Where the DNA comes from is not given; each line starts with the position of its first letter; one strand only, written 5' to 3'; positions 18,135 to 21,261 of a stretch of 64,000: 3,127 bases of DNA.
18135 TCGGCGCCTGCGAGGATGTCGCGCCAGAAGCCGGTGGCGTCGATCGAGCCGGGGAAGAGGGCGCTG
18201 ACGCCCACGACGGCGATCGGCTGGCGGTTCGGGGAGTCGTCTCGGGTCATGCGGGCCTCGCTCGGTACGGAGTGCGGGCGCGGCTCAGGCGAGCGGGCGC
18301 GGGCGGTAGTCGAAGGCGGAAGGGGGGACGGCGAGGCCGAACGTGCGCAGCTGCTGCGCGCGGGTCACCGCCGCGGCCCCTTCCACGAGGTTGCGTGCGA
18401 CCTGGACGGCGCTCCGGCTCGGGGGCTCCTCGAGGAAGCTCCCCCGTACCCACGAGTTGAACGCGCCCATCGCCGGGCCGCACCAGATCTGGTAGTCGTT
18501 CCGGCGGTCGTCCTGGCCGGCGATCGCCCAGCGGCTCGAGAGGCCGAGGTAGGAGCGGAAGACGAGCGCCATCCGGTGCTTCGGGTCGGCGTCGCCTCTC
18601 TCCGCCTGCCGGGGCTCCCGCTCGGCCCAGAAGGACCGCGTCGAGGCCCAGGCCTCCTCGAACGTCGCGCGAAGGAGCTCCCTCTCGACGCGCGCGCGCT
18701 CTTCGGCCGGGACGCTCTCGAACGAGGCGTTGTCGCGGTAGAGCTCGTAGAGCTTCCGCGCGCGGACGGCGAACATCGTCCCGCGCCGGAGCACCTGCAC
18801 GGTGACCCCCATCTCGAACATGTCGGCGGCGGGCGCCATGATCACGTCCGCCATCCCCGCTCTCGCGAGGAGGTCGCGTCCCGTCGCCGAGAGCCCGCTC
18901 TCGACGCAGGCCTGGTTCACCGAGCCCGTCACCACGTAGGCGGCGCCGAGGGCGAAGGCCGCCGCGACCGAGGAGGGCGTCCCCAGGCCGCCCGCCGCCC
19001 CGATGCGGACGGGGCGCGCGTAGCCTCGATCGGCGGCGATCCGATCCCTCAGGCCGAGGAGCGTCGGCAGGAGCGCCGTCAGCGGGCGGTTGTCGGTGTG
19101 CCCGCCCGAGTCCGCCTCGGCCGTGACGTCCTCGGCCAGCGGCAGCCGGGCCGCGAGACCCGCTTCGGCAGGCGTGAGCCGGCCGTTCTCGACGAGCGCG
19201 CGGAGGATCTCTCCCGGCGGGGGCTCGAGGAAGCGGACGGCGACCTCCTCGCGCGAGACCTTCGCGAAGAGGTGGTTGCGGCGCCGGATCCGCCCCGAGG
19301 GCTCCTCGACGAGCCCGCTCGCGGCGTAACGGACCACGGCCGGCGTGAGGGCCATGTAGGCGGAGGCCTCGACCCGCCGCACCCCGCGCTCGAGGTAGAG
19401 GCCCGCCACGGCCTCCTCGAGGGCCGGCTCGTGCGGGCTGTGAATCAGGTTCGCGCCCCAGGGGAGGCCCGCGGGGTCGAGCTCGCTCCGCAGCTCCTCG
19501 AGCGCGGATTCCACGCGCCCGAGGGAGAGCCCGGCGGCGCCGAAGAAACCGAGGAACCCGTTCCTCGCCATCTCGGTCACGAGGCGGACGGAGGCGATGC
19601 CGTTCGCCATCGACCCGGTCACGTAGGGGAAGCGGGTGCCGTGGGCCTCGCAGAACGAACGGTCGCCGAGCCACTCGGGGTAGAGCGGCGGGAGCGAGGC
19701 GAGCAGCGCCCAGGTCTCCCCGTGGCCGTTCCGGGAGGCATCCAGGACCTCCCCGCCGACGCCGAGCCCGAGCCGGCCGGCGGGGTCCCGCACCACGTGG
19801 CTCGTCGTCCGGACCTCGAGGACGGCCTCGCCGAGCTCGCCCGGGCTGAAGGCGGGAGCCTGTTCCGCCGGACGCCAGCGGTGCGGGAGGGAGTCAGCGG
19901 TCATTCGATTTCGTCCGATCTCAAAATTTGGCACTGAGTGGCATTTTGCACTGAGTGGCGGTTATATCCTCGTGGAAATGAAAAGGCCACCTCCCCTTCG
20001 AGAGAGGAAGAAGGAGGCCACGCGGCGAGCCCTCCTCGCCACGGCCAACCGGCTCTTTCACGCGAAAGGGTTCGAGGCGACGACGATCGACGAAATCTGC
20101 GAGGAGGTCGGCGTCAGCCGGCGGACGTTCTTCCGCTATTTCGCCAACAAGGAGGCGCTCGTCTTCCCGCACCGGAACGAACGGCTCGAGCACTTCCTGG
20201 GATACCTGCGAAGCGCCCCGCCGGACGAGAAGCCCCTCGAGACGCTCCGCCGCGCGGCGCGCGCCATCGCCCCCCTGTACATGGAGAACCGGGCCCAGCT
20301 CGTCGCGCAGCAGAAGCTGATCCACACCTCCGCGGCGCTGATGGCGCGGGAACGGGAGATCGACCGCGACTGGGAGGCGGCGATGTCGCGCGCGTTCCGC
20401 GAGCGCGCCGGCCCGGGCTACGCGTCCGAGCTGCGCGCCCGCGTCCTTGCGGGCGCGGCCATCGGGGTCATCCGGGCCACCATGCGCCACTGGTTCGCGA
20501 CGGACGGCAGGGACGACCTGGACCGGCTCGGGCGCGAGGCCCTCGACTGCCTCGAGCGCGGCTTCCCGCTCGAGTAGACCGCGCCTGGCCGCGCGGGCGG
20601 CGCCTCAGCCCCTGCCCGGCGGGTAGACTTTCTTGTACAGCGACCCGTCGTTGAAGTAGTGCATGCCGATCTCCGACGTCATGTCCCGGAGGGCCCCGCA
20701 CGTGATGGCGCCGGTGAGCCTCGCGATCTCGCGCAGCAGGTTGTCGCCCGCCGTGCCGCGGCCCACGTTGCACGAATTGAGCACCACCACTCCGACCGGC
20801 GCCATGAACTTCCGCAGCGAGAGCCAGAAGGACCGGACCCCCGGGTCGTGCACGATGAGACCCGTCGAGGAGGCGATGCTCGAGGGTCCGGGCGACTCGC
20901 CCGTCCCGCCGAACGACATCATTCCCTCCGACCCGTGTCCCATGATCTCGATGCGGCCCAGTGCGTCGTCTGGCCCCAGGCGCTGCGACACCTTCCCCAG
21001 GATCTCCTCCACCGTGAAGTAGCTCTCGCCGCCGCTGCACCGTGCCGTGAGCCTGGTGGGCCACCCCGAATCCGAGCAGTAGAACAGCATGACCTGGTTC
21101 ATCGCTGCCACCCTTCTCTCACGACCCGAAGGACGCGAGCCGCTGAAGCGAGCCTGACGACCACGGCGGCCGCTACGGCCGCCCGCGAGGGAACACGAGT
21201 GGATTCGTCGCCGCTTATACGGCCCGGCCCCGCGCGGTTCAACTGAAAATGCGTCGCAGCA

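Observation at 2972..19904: PUFA-synthase-like three-gene cluster with myxobacterial-type architecture, including a C-terminal AGPAT domain and only two ACPs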

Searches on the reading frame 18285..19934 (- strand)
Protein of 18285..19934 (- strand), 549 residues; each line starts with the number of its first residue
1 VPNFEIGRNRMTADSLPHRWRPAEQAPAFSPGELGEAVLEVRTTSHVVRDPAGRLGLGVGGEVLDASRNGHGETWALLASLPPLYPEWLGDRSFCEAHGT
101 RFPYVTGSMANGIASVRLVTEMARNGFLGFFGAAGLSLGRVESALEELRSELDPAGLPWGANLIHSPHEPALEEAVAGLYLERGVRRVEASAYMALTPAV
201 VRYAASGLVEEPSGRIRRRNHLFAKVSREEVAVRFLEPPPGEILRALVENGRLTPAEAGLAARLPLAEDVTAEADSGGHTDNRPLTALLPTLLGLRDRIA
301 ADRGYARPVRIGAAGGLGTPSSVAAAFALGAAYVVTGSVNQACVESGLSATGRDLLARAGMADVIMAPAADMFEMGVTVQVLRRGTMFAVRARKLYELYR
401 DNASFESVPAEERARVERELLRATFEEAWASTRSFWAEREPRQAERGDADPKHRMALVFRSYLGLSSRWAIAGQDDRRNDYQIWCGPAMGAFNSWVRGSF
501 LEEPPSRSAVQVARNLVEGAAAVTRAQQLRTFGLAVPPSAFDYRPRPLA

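Call 3: search_protein_families(library=pfam, proteins=[window:18285-19934:-], max_evalue=0.001)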
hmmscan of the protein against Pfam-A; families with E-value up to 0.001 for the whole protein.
window:18285-19934:- (549 aa): 2 families
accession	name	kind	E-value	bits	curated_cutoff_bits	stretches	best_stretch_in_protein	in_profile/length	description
PF21607.2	FabD_helical_ins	-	8.9e-29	100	27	1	403-481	2-80/80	[Acyl-carrier-protein] S-malonyltransferase, inserted helical domain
PF03060.21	NMO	-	3.4e-10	40.3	28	1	98-371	8-256/331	Nitronate monooxygenase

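Call 4: search_protein_families(library=ncbifam, proteins=[window:18285-19934:-], max_evalue=0.001)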
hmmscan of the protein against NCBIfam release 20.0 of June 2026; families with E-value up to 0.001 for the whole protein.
window:18285-19934:- (549 aa): 2 families
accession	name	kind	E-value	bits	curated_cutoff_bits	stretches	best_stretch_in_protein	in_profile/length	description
TIGR02814.1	pfaD_fam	subfamily_domain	1.4e-184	614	449.25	1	85-526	2-443/444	PfaD family polyunsaturated fatty acid/polyketide biosynthesis protein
TIGR03151.1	enACPred_II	equivalog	2.1e-06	27.2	453.1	0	311-384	164-233/307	enoyl-[acyl-carrier-protein] reductase FabK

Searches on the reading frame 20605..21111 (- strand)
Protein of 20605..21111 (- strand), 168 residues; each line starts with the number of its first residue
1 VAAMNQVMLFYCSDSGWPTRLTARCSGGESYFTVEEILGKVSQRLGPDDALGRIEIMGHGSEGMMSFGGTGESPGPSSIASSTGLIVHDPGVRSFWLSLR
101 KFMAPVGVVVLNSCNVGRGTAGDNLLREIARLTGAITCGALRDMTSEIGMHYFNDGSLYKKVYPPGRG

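Call 24: search_protein_families(library=pfam, proteins=[window:20605-21111:-], max_evalue=0.001)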
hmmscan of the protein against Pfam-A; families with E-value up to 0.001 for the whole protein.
window:20605-21111:- (168 aa): 1 family
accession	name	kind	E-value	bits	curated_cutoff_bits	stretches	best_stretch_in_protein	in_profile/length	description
PF14252.11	DUF4347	-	1.2e-05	25.6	24.6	1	39-135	35-119/164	Domain of unknown function (DUF4347)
